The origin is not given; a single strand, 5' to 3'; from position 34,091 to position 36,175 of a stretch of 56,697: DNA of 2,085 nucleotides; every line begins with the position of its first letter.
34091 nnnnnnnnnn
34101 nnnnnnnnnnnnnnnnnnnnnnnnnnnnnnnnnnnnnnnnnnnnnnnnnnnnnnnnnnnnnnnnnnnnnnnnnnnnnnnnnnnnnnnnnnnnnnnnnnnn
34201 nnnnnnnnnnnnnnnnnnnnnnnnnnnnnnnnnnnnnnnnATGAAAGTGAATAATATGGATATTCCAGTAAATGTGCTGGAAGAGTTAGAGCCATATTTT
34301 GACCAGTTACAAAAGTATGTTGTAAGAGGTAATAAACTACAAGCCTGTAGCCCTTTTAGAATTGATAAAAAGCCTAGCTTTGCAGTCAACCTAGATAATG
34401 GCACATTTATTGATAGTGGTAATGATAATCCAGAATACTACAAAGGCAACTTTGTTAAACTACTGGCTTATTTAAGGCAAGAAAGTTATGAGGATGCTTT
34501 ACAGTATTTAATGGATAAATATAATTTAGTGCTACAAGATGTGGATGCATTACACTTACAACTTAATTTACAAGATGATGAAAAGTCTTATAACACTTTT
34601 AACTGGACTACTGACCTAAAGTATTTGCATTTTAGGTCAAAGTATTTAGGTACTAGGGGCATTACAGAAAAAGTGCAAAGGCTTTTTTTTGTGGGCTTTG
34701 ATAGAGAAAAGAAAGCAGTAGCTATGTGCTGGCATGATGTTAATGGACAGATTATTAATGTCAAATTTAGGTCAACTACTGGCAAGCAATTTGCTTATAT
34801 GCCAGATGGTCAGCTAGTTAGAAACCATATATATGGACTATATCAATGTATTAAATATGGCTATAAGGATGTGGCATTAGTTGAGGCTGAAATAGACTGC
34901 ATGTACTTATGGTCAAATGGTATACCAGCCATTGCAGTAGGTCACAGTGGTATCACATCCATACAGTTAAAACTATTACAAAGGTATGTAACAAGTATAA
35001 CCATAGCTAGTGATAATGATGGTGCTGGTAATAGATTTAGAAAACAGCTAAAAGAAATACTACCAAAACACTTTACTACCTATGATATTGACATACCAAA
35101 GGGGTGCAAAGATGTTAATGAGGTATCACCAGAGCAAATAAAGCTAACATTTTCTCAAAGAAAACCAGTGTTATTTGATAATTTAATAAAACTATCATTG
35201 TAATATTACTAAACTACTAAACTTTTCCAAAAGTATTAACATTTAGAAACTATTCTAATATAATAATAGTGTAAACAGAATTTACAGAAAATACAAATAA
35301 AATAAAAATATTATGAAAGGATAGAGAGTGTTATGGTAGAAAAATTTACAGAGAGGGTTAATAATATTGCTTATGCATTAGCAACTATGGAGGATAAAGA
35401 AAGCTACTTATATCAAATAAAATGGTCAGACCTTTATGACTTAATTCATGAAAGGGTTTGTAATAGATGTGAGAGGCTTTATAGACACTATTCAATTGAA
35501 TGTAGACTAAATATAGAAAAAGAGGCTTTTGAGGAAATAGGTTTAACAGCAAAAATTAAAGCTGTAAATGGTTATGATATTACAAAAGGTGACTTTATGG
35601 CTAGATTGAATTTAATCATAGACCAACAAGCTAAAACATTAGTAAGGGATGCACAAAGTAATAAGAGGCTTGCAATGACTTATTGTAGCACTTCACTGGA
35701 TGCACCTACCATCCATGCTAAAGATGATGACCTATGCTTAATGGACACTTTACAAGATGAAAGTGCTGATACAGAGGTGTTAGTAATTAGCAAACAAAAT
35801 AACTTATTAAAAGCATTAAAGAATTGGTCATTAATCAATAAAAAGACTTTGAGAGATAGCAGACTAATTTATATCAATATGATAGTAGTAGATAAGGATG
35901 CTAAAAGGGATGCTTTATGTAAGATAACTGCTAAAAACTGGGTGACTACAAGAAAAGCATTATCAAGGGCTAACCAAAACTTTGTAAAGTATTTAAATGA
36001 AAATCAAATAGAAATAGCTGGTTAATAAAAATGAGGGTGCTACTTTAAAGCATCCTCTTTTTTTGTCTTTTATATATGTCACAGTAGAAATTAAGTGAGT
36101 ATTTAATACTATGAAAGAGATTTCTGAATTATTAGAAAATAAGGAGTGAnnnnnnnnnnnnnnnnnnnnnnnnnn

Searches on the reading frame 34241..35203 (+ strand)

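Call 17: search_protein_families(library=phrogs, proteins=[window:34241-35203:+], max_evalue=0.001)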
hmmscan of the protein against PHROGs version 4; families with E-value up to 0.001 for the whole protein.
window:34241-35203:+ (320 aa): 4 families
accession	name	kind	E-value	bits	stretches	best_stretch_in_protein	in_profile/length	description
phrog_47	-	DNA, RNA and nucleotide metabolism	1.6e-37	130.5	1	18-308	41-334/947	DNA primase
phrog_239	-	DNA, RNA and nucleotide metabolism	2.6e-19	70.7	1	129-295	111-295/801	DNA primase/helicase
phrog_6444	-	DNA, RNA and nucleotide metabolism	9.8e-16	58.6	2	29-157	32-164/577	DNA primase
phrog_849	-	DNA, RNA and nucleotide metabolism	5.1e-12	46.5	1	134-301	151-333/435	DNA primase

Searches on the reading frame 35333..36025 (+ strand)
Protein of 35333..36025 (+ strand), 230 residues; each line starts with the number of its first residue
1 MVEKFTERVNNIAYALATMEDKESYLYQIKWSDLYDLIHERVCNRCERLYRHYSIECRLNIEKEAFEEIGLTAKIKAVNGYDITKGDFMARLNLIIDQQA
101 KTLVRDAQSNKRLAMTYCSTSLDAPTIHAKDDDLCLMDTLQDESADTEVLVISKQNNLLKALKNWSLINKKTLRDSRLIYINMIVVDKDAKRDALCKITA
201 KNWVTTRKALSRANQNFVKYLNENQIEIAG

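Call 13: search_protein_families(library=phrogs, proteins=[window:35333-36025:+], max_evalue=0.001)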
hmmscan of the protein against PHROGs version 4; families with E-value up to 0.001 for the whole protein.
window:35333-36025:+ (230 aa): 0 families

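Call 15: search_protein_families(library=pfam, proteins=[window:35333-36025:+], max_evalue=0.05)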
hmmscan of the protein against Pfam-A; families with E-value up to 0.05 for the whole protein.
window:35333-36025:+ (230 aa): 0 families

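Call 40: find_homologous_proteins(query=window:35333-36025:+, max_evalue=0.001)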
Query window:35333-36025:+ (230 aa): 2 proteins with E <= 0.001 among 84 candidates.
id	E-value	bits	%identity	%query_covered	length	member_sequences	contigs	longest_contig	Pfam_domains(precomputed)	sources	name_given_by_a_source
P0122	7.3e-132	455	90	100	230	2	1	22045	-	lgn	-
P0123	3.3e-50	189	48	97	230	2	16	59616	-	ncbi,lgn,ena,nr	ncbi:MAG: hypothetical protein [Bacteriophage sp.]|nr:MAG: hypothetical protein [Bacteriophage sp.]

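Call 44: search_solved_structures(query=A1, max_evalue=10, show_alignments=2)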
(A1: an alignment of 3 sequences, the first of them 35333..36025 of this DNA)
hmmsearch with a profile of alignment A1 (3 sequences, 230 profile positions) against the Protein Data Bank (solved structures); distinct sequences matched with E-value up to 10: 3.
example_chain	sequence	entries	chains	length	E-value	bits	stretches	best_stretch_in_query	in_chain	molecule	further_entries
3mzy_A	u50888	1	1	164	0.0015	21.5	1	62-118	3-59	RNA polymerase sigma-H factor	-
7xtg_B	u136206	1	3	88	0.17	14.8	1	113-149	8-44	Sakacin-A immunity factor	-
7xno_B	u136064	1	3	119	0.27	14.1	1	113-148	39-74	Sakacin-A immunity factor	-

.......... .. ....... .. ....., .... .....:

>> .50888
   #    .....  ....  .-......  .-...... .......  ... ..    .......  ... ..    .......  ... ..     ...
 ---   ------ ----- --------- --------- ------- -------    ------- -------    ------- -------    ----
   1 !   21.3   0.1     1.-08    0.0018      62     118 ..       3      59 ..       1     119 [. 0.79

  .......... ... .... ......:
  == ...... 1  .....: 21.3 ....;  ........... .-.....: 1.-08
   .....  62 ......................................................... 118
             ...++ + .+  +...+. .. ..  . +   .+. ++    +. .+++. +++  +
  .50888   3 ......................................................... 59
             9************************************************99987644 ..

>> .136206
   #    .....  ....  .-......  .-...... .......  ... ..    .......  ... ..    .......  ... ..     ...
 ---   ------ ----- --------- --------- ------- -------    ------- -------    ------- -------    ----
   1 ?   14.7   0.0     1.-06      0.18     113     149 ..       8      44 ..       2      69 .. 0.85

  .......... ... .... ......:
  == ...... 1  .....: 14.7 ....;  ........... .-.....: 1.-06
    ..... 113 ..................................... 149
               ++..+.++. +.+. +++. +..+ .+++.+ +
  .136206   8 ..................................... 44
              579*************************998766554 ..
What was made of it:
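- A profile of its three closest homologues hits the sigma-H region 2 structure 3mzy, E = 0.0015 (call 44).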

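Call 49: predict_structure(alignment_id=A1)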
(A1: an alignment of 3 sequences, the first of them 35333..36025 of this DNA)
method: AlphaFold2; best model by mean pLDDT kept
length: 230 residues; sequences in the alignment: 3
mean_pLDDT: 58.6   pTM: 0.38
mean pLDDT of the five models: 58.6, 55.5, 52.2, 45.2, 44.8
residues with pLDDT >= 90: 3; 70-90: 87; 50-70: 49; < 50: 91
segments of 3 or more residues with pLDDT < 50: 49-86, 106-153
pLDDT, mean of each block of 10 residues (from residue 1): 64 71 75 71 57 41 45 35 46 56 49 33 28 29 34 56 82 84 66 82 87 87 70
secondary structure, 60 per line:
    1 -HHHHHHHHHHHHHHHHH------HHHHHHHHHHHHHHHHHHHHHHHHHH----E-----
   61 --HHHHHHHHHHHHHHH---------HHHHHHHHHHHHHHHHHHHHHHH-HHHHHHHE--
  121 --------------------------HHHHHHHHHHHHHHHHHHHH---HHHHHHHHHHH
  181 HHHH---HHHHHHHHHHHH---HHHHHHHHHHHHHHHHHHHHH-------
elements in order: H2-18 H25-50 H63-77 H87-109 H111-117 H147-166 H170-184 H188-199 H203-223
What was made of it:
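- Tried and rejected: First AlphaFold run with 3 sequences: too poor to use, pLDDT 58.6 (call 49).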

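Call 50: search_protein_representatives(alignment_id=A1)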
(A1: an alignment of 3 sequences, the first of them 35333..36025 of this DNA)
Query: 3 sequences, 230 profile positions. Proteins with E-value up to 0.001 (for the whole library): 34; up to 1e-10: 6; up to 1e-30: 2. The best 34 are listed.
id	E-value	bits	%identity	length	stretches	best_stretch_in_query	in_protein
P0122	2.3e-135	466.0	-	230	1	1-230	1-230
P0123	6.3e-122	422.0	-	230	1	1-230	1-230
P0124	2.1e-29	119.2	-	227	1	4-223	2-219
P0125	1.1e-26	110.3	-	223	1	7-224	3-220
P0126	1.8e-11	60.6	-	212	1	28-221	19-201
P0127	3.8e-11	59.5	-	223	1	1-221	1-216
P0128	1.7e-08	50.8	-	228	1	26-217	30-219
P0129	2.6e-08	50.2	-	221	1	12-225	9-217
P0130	3.7e-08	49.7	-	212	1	54-222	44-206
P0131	6.9e-06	42.3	-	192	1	56-155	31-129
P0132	1.2e-05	41.5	-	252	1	29-164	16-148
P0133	2.1e-05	40.7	-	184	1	56-170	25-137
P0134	3.4e-05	40.1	-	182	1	48-162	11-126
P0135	3.9e-05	39.8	-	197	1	55-150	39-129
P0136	4.4e-05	39.7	-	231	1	59-164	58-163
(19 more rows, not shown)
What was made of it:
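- An exhaustive HMMER search returned 34 relatives (call 50).
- Tried and rejected: The exhaustive HMMER search was needed to reach further (call 50).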

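Call 52: search_protein_families(library=pfam, alignment_id=A2, max_evalue=0.01)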
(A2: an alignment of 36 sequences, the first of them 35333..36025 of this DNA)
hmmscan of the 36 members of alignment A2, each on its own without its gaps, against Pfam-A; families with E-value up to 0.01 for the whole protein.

A. member 1, window:35333-36025:+ (230 aa): 0 families

B. families by the number of members that match (of 36 scanned): 27 families (the first 25 are shown)
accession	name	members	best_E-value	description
PF04542.20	Sigma70_r2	21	8.6e-15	Sigma-70 region 2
PF04545.22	Sigma70_r4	13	1.7e-13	Sigma-70, region 4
PF08281.18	Sigma70_r4_2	11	2.2e-09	Sigma-70, region 4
PF07638.17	Sigma70_ECF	6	4.3e-05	ECF sigma factor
PF01047.28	MarR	3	0.0012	MarR family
PF04539.22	Sigma70_r3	3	0.0023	Sigma-70 region 3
PF00196.25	GerE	2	3.1e-07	Bacterial regulatory proteins, luxR family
PF24034.1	DUF7343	2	0.0014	Domain of unknown function (DUF7343)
PF13518.12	HTH_28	2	0.0018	Helix-turn-helix domain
PF01381.28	HTH_3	2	0.0023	Helix-turn-helix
PF16509.11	KORA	1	0.00011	TrfB plasmid transcriptional repressor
PF23737.1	HTH_71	1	0.00054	HTH 3-helical bundle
PF13545.12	HTH_Crp_2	1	0.00071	Crp-like helix-turn-helix domain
PF04297.20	UPF0122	1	0.0011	Putative helix-turn-helix protein, YlxM / p13 like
PF04967.18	HTH_10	1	0.0014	HTH DNA binding domain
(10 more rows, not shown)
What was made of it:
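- In a 36-sequence alignment of the window protein, 33 of those relatives, FA67 ORF33 and the PK2 sigma, 21 members match Pfam Sigma70_r2 and 13 match Sigma70_r4 (call 52).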

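Call 53: search_solved_structures(query=A2, max_evalue=0.01, show_alignments=1)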
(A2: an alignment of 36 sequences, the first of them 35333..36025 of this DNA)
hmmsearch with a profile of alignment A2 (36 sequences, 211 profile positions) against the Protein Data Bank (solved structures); distinct sequences matched with E-value up to 0.01: 115 (the best 60 are shown).
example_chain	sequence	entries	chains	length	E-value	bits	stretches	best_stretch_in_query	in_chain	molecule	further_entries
8x6f_E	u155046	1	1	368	1.9e-29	106.1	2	6-97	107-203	RNA polymerase sigma factor SigA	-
1l0o_C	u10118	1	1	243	1.6e-28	103.1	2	108-199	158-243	sigma factor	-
7ckq_F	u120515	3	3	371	5.7e-27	98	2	108-200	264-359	RNA polymerase sigma factor SigA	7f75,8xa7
8h3v_G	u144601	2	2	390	1.6e-26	96.5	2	107-200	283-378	RNA polymerase sigma factor SigA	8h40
7l7b_F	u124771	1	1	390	2.8e-26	95.8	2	108-200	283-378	RNA polymerase sigma factor SigA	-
9dvs_G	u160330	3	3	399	5.1e-26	94.9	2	107-200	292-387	RNA polymerase sigma factor SigA1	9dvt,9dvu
6pfv_A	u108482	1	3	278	4e-25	92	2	116-204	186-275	RNA polymerase sigma factor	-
6pfj_A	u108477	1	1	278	8.5e-25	90.9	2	116-204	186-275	RNA polymerase sigma factor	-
7ye1_F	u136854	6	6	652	1.4e-24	90.2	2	106-200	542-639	RNA polymerase sigma factor RpoD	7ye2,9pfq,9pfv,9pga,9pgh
1l9u_H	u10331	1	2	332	4.2e-24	88.7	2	106-199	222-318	SIGMA FACTOR SIGA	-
4xln_F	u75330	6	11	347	5.3e-24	88.3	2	106-199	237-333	RNA polymerase sigma factor SigA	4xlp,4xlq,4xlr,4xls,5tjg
1l9z_H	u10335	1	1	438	1.1e-23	87.3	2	106-199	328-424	SIGMA FACTOR SIGA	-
7xya_F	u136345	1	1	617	1.2e-23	87.2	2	107-200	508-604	RNA polymerase sigma factor RpoD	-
4ljz_F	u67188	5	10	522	2.5e-23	86.1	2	106-200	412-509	RNA polymerase sigma factor RpoD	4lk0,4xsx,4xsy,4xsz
5vt0_L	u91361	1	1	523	2.8e-23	86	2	106-200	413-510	RNA polymerase sigma factor RpoD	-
3mzy_A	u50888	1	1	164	3.9e-20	75.7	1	50-205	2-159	RNA polymerase sigma-H factor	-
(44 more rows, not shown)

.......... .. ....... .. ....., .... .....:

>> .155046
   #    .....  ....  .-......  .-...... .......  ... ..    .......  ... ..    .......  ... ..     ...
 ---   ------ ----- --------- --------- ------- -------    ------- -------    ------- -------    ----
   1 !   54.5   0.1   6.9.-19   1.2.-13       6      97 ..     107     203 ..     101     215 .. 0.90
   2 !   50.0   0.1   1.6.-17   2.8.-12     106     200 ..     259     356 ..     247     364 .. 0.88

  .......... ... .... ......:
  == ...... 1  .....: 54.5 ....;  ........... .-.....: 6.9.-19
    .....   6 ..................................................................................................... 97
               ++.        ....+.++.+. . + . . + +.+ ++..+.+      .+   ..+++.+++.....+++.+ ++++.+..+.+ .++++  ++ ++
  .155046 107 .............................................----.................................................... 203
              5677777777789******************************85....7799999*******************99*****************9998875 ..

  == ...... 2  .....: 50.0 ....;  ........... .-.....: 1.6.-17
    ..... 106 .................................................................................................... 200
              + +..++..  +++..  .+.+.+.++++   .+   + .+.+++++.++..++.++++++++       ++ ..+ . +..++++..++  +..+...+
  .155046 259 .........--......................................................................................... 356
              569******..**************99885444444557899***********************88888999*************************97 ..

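Call 61: predict_structure(alignment_id=A3)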
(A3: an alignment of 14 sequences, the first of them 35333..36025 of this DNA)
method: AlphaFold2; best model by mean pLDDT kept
length: 230 residues; sequences in the alignment: 14
mean_pLDDT: 80.8   pTM: 0.47
mean pLDDT of the five models: 80.8, 79.4, 78.4, 78.3, 76.7
residues with pLDDT >= 90: 92; 70-90: 90; 50-70: 22; < 50: 26
segments of 3 or more residues with pLDDT < 50: 120-126, 128-132, 134-143
pLDDT, mean of each block of 10 residues (from residue 1): 81 92 90 93 93 79 89 91 90 91 77 49 48 48 56 78 89 90 87 89 91 91 74
secondary structure, 60 per line:
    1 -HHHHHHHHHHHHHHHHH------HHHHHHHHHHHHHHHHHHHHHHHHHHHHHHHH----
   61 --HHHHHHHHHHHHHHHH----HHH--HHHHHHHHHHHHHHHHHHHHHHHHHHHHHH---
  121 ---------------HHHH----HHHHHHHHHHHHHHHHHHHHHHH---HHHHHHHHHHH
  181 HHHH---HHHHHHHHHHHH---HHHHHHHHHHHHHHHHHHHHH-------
elements in order: H2-18 H25-56 H63-78 H88-117 H136-139 H144-166 H170-184 H188-199 H203-223

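Call 64: fold_search(model_id=the predicted structure, library=pdb)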
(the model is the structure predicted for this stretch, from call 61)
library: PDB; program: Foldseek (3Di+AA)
matches with E <= 10: 230; with E <= 0.001: 0
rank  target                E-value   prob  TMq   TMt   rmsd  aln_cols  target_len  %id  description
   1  9a4r_A                4.0e-03  0.99  0.31  0.32  24.7       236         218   18  Integrative model of RPSH-RPOB by crosslinking MS and deep learning (released 2024-09-18)
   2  9a50_A                5.8e-03  0.99  0.30  0.27  23.1       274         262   14  Integrative model of RPSB-RPOC by crosslinking MS and deep learning (released 2024-09-18)
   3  6omf_F                1.3e-02  0.98  0.32  0.27  21.5       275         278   14  CryoEM structure of SigmaS-transcription initiation complex with activator Crl (released 2019-08-28)
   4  7lq4_A                1.7e-02  0.99  0.33  0.38  13.6       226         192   15  Rr (RsiG)2-(c-di-GMP)2-WhiG complex (released 2021-07-14)
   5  5ipl_F                2.2e-02  0.95  0.30  0.26  23.1       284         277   12  SigmaS-transcription initiation complex with 4-nt nascent RNA (released 2016-03-30)
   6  7kin_F                2.9e-02  0.90  0.29  0.23  23.4       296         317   14  Mycobacterium tuberculosis WT RNAP transcription open promoter complex with WhiB7 promoter (released 2021-04-21)
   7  4oio_F                2.9e-02  0.89  0.29  0.21  22.2       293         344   13  Crystal structure of Thermus thermophilus pre-insertion substrate complex for de novo transcription initiation (released 2014-05-07)
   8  4g7h_F                3.1e-02  0.91  0.29  0.21  22.0       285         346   13  Crystal structure of Thermus thermophilus transcription initiation complex (released 2012-10-31)
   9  9a58_A                3.4e-02  0.94  0.32  0.21  23.5       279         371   14  Integrative model of SIGA-RPOC by crosslinking MS and deep learning (released 2024-09-18)
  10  5tjg_F                3.8e-02  0.93  0.32  0.23  19.8       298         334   13  Thermus aquaticus delta1.1-sigmaA holoenzyme/downstream-fork promoter complex with an open clamp (released 2017-06-21)
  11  8hkc_E                4.0e-02  0.95  0.33  0.29  24.1       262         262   13  Cryo-EM structure of E. coli RNAP sigma32 complex (released 2023-05-31)
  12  6bzo_F                4.0e-02  0.87  0.30  0.23  22.2       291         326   13  Mtb RNAP Holo/RbpA/Fidaxomicin/upstream fork DNA (released 2018-03-28)
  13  9ujk_F                4.0e-02  0.85  0.29  0.21  21.4       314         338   11  CryoEM structure of the T.thermophilus transcription initiation complex in the presence of ATP (released 2025-10-22)
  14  6vvt_F                4.2e-02  0.80  0.28  0.22  22.4       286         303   14  Crystal structure of a Mycobacterium smegmatis transcription initiation complex with Rifampicin-resistant RNA polymera (released 2020-10-21)
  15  6vvv_F                4.7e-02  0.87  0.31  0.24  22.8       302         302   14  Crystal structure of a Mycobacterium smegmatis transcription initiation complex with Rifampicin-resistant RNA polymera (released 2020-10-21)
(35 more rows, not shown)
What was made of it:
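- On Sigma-K-type promoter: The best sequence hit is sigma-H (call 44) and the fold hits span all sigma groups (call 64).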

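Call 68: find_encoding_contigs(protein=P0124, flank=10000, max_places=2)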
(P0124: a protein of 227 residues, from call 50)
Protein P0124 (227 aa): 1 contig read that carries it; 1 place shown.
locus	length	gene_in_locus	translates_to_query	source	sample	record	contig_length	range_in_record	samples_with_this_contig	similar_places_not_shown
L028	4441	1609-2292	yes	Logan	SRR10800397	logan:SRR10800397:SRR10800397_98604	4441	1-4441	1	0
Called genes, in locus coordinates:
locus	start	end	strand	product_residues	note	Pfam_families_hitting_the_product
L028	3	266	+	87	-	?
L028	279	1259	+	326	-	PF13155:Toprim_2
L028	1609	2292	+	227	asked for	-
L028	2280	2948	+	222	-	PF06725:3D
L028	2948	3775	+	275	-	PF00763:THF_DHG_CYH, PF02882:THF_DHG_CYH_C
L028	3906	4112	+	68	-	-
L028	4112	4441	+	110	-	?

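Call 69: find_encoding_contigs(protein=P0123, flank=10000, max_places=3)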
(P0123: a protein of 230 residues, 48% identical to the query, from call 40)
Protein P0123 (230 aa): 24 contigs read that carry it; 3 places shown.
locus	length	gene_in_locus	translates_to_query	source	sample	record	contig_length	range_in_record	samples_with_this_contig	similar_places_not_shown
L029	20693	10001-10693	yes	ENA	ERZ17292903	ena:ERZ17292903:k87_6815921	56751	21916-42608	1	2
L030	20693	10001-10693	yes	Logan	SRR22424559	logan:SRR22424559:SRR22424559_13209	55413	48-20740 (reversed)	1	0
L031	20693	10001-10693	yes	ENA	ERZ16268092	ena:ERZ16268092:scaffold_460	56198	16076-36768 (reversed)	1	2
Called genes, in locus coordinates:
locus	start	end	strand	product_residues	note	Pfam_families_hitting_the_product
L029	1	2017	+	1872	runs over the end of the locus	PF06605:Prophage_tail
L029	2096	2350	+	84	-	-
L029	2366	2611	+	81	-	PF10779:XhlA (weak)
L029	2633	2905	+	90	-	-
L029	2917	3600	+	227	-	PF01520:Amidase_3, PF05036:SPOR (weak)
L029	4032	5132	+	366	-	PF07463:NUMOD4, PF13392:HNH_3 (weak), PF13730:HTH_36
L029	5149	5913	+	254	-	PF01695:IstB_IS21 (faint)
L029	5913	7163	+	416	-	PF03796:DnaB_C, PF13481:AAA_25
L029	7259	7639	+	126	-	-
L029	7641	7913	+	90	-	-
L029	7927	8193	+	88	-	-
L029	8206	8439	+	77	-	-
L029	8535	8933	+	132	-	PF14359:DUF4406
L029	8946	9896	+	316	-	PF13155:Toprim_2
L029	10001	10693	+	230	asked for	-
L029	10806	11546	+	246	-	-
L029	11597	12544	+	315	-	PF12705:PDDEXK_1 (weak)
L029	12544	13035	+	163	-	PF02075:RuvC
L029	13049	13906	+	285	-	PF02086:MethyltransfD12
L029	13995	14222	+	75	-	PF00462:Glutaredoxin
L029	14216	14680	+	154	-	PF13353:Fer4_12, PF04055:Radical_SAM (weak)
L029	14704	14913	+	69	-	-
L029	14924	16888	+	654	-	PF13597:NRDD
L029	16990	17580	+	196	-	-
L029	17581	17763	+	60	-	-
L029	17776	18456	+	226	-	-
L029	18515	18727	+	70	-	-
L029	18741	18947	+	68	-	-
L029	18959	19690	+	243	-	PF00692:dUTPase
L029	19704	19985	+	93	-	-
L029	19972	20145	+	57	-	-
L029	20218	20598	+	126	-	-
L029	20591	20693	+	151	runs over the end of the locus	PF00075:RNase_H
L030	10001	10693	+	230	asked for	-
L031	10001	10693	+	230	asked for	-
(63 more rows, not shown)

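Call 79: find_encoding_contigs(protein=P0125, flank=10000, max_places=2)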
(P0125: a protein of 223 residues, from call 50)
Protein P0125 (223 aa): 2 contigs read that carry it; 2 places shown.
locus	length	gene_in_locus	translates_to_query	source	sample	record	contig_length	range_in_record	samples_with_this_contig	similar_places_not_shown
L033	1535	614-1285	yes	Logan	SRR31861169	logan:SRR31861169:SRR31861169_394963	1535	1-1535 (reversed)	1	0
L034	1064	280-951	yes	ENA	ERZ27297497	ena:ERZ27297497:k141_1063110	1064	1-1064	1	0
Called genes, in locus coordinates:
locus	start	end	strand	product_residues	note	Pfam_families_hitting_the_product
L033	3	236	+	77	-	?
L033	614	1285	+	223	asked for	-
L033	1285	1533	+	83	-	?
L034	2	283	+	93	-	?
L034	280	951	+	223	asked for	-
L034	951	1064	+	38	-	?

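Call 90: find_related_loci(query=A1, collection=genome_contigs, flank=10000)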
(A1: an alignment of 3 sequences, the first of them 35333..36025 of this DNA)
Query A1 (230 aa) in genome_contigs; peptide patterns used: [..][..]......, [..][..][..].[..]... (x = any residue, [..] = any of these).
160 stretches matched a pattern, but none encodes a relative of the query by tblastn (E <= 1e-3).

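Call 91: find_related_loci(query=A1, collection=viral_contigs, flank=10000)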
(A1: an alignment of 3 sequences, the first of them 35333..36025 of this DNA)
Query A1 (230 aa) in viral_contigs; peptide patterns used: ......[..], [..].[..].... (x = any residue, [..] = any of these).
182 stretches matched a pattern, but none encodes a relative of the query by tblastn (E <= 1e-3).

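Call 95: fold_search(model_id=the predicted structure, library=viral)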
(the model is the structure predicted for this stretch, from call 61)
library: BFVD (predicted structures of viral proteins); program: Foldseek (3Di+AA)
matches with E <= 10: 277; with E <= 0.001: 2
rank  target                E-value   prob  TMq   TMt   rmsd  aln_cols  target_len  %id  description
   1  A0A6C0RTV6            3.2e-04  1.00  0.35  0.16  21.9       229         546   16  (no name in the UniProt tables at hand)
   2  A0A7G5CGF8            5.4e-04  1.00  0.35  0.35  15.3       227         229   13  (no name in the UniProt tables at hand)
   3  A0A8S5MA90            5.1e-03  1.00  0.34  0.38  12.9       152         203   16  RNA polymerase sigma factor [Siphoviridae sp. ctTrb4]
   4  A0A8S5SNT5            6.2e-03  1.00  0.40  0.41   9.5       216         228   13  DNA directed RNA polymerase subunit [Siphoviridae sp. ctqSm5]
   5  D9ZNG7                7.3e-03  0.99  0.32  0.35  17.4       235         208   11  (no name in the UniProt tables at hand)
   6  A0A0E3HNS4            8.1e-03  0.98  0.31  0.31  15.7       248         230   12  Subfamily RNA polymerase sigma-70 subunit [Synechococcus phage ACG-2014f]
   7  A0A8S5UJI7            8.1e-03  0.96  0.27  0.26  22.4       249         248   14  DNA directed RNA polymerase subunit [Siphoviridae sp. ct3gT1]
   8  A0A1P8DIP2            1.1e-02  0.99  0.35  0.23  17.8       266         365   12  (no name in the UniProt tables at hand)
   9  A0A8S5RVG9            1.1e-02  0.99  0.36  0.31  20.0       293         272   14  DNA directed RNA polymerase subunit [Siphoviridae sp. ctHip2]
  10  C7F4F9                1.4e-02  0.97  0.33  0.27  26.9       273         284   14  (no name in the UniProt tables at hand)
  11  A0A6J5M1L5            1.5e-02  0.99  0.36  0.37  17.1       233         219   12  RpoE DNA-directed RNA polymerase specialized sigma subunit, sigma24 homolog [uncultured Caudovirales phage]
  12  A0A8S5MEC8            2.6e-02  0.92  0.25  0.31  15.4       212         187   15  DNA directed RNA polymerase subunit [Siphoviridae sp. ctYh54]
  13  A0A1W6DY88            2.8e-02  0.97  0.34  0.19  20.5       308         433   13  Putative RNA polymerase sigma factor [Aeromonas phage phiA8-29]
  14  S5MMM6                3.2e-02  0.98  0.40  0.38  12.9       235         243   13  RNA Polymerase sigma-E factor [Bacillus phage Shanette]
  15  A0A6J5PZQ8            3.2e-02  0.96  0.28  0.31  20.7       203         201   11  Sigma70-ECF, RNA polymerase sigma factor, sigma-70 family [uncultured Caudovirales phage]
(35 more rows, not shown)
